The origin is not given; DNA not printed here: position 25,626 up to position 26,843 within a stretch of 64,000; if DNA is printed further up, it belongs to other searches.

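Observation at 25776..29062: Self-contained reductant chain for a class III RNR: NrdD fused to a glutaredoxin-like domain and coupled to an NADPH-motif-less thioredoxin reductase homologue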

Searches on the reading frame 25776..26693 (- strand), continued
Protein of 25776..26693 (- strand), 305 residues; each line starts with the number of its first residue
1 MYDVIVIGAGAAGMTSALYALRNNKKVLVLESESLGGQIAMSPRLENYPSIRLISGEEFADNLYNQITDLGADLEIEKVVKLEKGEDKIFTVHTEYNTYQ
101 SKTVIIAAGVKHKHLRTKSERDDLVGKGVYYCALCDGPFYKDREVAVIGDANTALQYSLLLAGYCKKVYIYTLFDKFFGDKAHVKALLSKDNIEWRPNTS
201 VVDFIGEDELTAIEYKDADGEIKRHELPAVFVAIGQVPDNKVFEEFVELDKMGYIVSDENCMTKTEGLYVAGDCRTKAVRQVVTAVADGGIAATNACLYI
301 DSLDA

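Call 28: search_solved_structures(query=P0371, max_evalue=1e-20, show_alignments=5)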
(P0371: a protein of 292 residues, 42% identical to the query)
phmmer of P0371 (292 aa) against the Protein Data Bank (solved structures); distinct sequences matched with E-value up to 1e-20: 45.
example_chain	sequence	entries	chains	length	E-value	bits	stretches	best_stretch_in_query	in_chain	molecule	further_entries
4zn0_A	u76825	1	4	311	1e-48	169.6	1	3-286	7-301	Thioredoxin reductase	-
7jyp_A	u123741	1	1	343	1.4e-48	169.1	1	4-291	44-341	Thioredoxin reductase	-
5uwy_A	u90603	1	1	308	1.7e-48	168.9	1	3-288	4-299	Thioredoxin reductase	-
7aaw_A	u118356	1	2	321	5.9e-44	153.9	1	2-286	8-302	Thioredoxin reductase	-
5mh4_A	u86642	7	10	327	8.9e-43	150.1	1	2-287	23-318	Thioredoxin reductase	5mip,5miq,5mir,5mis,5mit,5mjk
2q7v_A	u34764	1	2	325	3.1e-42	148.3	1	3-287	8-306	Thioredoxin reductase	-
4gcm_A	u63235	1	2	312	5.7e-42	147.4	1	4-287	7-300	Thioredoxin reductase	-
9xub_A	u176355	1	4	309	2.5e-39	138.7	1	4-288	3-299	Thioredoxin reductase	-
2a87_A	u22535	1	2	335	3e-39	138.5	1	4-288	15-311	Thioredoxin reductase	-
5uth_A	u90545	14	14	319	1.9e-37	132.6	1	3-287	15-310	Thioredoxin reductase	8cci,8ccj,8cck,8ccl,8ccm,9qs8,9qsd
3cty_A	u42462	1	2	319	2.3e-36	129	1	3-288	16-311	Thioredoxin reductase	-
3f8p_A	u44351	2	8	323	1.4e-35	126.5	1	3-288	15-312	Thioredoxin reductase (TrxB-3)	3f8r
3f8d_A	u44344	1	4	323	2.5e-34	122.4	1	3-288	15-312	Thioredoxin reductase (TrxB-3)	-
4a5l_A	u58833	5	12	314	2.6e-34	122.3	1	3-290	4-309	THIOREDOXIN REDUCTASE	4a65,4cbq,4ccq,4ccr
2q0k_A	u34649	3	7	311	7.2e-34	120.9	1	5-290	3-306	Thioredoxin reductase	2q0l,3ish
5j60_A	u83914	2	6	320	1.7e-28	103.3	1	4-288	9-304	Thioredoxin reductase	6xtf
6gna_A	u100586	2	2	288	2.2e-22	83.2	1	1-292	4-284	Thioredoxin reductase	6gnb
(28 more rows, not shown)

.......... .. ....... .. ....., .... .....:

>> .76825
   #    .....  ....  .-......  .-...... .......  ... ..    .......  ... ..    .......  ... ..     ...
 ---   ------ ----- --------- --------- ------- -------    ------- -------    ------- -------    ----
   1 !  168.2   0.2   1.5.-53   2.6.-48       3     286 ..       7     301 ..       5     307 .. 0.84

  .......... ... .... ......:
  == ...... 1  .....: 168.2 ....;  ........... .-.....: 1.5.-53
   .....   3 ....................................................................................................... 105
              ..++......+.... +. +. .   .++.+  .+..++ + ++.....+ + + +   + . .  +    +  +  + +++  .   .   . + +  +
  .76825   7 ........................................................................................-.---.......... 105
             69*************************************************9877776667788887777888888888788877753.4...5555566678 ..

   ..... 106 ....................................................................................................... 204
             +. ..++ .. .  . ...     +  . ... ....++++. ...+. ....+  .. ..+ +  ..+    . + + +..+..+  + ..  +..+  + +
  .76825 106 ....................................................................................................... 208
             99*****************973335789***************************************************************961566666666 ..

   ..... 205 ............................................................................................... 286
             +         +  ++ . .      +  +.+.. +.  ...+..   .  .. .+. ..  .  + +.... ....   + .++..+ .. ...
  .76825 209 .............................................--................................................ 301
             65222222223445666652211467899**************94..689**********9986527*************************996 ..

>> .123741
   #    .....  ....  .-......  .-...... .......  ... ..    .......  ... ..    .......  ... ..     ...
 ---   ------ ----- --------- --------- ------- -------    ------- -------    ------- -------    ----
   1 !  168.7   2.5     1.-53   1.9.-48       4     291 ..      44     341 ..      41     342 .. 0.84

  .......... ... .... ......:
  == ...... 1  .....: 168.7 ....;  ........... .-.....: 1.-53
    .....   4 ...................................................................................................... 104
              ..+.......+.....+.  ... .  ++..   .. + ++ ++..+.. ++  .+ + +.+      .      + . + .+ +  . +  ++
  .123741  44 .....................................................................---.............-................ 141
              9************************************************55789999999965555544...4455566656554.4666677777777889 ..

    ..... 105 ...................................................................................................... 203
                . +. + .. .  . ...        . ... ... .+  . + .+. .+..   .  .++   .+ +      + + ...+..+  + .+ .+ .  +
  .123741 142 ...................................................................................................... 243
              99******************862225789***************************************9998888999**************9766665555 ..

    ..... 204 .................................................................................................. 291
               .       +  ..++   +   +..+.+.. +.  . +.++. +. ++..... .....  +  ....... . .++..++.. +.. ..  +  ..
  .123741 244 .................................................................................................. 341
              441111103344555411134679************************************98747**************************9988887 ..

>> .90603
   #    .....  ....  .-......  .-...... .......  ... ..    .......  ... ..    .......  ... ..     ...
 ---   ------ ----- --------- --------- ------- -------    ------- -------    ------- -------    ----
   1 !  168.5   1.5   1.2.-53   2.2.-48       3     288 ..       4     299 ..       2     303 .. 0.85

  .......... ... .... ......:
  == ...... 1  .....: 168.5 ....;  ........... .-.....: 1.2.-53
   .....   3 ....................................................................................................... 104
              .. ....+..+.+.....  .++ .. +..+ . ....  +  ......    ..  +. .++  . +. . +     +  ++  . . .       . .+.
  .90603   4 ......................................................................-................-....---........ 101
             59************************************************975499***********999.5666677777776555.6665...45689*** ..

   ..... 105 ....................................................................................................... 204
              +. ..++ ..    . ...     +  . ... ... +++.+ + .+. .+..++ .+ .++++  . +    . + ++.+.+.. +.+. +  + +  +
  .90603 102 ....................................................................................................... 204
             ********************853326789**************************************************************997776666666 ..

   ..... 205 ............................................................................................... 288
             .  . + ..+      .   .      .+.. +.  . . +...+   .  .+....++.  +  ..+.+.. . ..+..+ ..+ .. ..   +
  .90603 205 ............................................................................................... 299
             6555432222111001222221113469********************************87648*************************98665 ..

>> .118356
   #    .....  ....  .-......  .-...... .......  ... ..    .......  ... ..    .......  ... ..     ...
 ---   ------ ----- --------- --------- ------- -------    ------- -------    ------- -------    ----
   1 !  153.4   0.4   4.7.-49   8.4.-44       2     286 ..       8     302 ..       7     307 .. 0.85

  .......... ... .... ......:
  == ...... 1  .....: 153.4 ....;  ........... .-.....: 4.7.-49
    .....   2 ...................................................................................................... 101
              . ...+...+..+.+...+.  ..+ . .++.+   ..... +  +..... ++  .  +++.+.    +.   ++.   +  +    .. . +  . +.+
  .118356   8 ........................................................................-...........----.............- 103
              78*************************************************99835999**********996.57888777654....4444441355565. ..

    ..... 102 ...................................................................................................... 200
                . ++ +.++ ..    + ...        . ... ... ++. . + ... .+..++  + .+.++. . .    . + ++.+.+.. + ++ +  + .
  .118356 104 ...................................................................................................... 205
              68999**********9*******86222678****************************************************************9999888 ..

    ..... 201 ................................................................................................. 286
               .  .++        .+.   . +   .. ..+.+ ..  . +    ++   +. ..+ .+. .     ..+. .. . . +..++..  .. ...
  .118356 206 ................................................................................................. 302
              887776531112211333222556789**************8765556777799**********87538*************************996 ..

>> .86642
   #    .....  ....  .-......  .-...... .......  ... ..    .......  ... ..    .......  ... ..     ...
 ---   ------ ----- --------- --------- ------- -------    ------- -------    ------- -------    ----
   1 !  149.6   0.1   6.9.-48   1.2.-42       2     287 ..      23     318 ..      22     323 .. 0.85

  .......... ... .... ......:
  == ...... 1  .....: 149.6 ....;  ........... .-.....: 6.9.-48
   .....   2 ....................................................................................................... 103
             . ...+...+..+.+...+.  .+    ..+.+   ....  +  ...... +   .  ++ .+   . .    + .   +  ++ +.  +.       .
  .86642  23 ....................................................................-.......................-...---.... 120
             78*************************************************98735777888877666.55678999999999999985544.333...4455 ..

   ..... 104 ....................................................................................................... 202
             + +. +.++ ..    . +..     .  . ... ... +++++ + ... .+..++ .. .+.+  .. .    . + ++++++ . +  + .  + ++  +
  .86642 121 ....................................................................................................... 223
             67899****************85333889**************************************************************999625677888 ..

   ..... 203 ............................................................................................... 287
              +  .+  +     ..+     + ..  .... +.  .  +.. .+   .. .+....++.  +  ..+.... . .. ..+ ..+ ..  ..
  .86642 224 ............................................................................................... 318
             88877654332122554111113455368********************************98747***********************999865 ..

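Call 30: find_related_loci(query=window:25776-26693:-, collection=genome_contigs, flank=6000)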
Query window:25776-26693:- (305 aa) in genome_contigs; peptide patterns used: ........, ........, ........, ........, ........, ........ (x = any residue, [..] = any of these).
600 stretches matched a pattern (row limit reached: there are more); 280 encode a relative of the query (tblastn E <= 1e-3); the best 80 are kept; 80 distinct loci.
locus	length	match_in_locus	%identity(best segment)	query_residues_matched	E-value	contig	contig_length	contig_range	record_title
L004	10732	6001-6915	99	1-305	0e+0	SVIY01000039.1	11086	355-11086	MAG: Clostridiales bacterium isolate SIG421 NODE_96139_length_11086_cov_1.462998, whole genome shotgun sequence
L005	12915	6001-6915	97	1-305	0e+0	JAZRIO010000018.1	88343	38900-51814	MAG: Christensenellaceae bacterium isolate T1900045474_YK20190167.MAGScoT_cleanbin_000011 SGB_7251_k141_2861764, whole g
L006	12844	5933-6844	92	1-304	0e+0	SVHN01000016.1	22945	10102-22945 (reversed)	MAG: Clostridiales bacterium isolate SIG385 NODE_11268_length_22945_cov_6.649137, whole genome shotgun sequence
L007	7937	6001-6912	89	1-304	0e+0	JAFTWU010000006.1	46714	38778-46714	MAG: Clostridia bacterium isolate RGIG4221 Roe_deer_Colon-4__c2503, whole genome shotgun sequence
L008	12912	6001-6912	85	1-304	4e-178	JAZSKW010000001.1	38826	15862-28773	MAG: Christensenellaceae bacterium isolate T1900044559_TS20190025.MAGScoT_cleanbin_000013 SGB_351_k141_1954754, whole ge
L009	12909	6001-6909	82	1-303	1e-171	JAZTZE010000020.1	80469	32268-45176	MAG: Christensenellaceae bacterium isolate T1900045324_YK20190013.MAGScoT_cleanbin_000032 SGB_6417_k141_321675, whole ge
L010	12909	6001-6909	83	1-303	5e-171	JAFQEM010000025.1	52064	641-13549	MAG: Clostridia bacterium isolate RGIG1746 Goat_Cecum-3__c697455, whole genome shotgun sequence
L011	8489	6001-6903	81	1-303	2e-170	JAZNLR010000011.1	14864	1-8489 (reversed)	MAG: Clostridia bacterium isolate T1900044669_TS20190135.MAGScoT_cleanbin_000032 SGB_1572_k141_2870870, whole genome sho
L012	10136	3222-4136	83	1-305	5e-170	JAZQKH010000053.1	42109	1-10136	MAG: Christensenellaceae bacterium isolate T1900044615_TS20190081.MAGScoT_cleanbin_000020 SGB_839_k141_1951804, whole ge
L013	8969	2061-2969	81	1-304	9e-169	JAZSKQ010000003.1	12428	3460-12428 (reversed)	MAG: Christensenellaceae bacterium isolate T1900044560_TS20190026.MAGScoT_cleanbin_000011 SGB_358_k141_989013, whole gen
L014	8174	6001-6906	82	2-303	4e-168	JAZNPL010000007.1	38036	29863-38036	MAG: Christensenellaceae bacterium isolate T1900044834_TS20190300.MAGScoT_cleanbin_000015 SGB_2912_k141_1431831, whole g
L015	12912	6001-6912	81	1-304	4e-168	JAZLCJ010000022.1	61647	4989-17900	MAG: Christensenellaceae bacterium isolate T1900045051_TC20190044.MAGScoT_cleanbin_000009 SGB_4525_k141_4947973, whole g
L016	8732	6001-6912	81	1-304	2e-167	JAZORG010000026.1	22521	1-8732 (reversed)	MAG: Christensenellaceae bacterium isolate T1900045561_YK20190255.MAGScoT_cleanbin_000011 SGB_7908_k141_2674786, whole g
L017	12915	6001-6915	79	1-305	9e-167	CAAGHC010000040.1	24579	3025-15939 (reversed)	MAG TPA_asm: Clostridia bacterium, isolate HGM11401, WGS project CAAGHC010000000 data, contig: SRS476212_9_k119_185488,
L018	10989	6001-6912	77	1-304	4e-165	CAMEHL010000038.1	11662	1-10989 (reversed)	MAG: uncultured Clostridia bacterium isolate SRR11489746_bin.33_metaWRAP_v1.3_MAG genome assembly, contig: ERZ11466724.7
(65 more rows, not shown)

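Call 37: search_protein_families(library=ncbifam, proteins=[window:25776-26693:-], max_evalue=0.01)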
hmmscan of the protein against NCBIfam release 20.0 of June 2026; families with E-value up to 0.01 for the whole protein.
window:25776-26693:- (305 aa): 112 families (the best 25 are shown)
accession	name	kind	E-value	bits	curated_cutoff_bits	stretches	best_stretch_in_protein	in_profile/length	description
TIGR01292.1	TRX_reduct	equivalog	1.7e-85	286.5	343.45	1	2-299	1-299/300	thioredoxin-disulfide reductase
TIGR03143.1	AhpF_homolog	hypoth_equivalog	1.3e-71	241.9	687.65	1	1-302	4-310/555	putative alkyl hydroperoxide reductase F subunit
TIGR03140.1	AhpF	equivalog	1.3e-61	208.7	502.9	1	2-297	213-509/515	alkyl hydroperoxide reductase subunit F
NF007614.0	PRK10262.1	equivalog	1.4e-36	126.3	644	1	4-303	9-317/321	thioredoxin-disulfide reductase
TIGR01350.1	lipoamide_DH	equivalog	7.6e-19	67.7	408.8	2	86-296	125-329/461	dihydrolipoyl dehydrogenase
NF004945.0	PRK06292.2-3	equivalog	1.5e-17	63.7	494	2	81-280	107-310/457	dihydrolipoyl dehydrogenase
TIGR04018.1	Bthiol_YpdA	hypoth_equivalog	1.3e-16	60.3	339.9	2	77-275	91-289/316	YpdA family putative bacillithiol disulfide reductase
TIGR02053.1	MerA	equivalog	2.3e-16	59.8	454.45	2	143-298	168-330/465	mercury(II) reductase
NF007123.0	PRK09564.1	equivalog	6.7e-15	54.7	458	2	174-282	189-289/444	CoA-disulfide reductase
NF009410.0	PRK12771.1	subfamily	1.3e-14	53.7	516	2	219-300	363-445/566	NAD(P)-binding protein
NF046103.1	NOXase_Strep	equivalog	8.6e-13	48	600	2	3-156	149-285/442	H2O-forming NADH oxidase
TIGR03385.1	CoA_CoA_reduc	equivalog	1.3e-12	47.2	578.8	1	182-279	195-287/439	CoA-disulfide reductase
NF004776.0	PRK06116.1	equivalog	2e-12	46.9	480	2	92-289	123-318/450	glutathione-disulfide reductase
NF040505.1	ArsO_flavin_mono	equivalog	1.1e-11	44.8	425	2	78-195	93-213/346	ArsO family NAD(P)H-dependent flavin-containing monooxygenase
NF004992.0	PRK06370.1-4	equivalog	2e-11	43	629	1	182-295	215-329/459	FAD-containing oxidoreductase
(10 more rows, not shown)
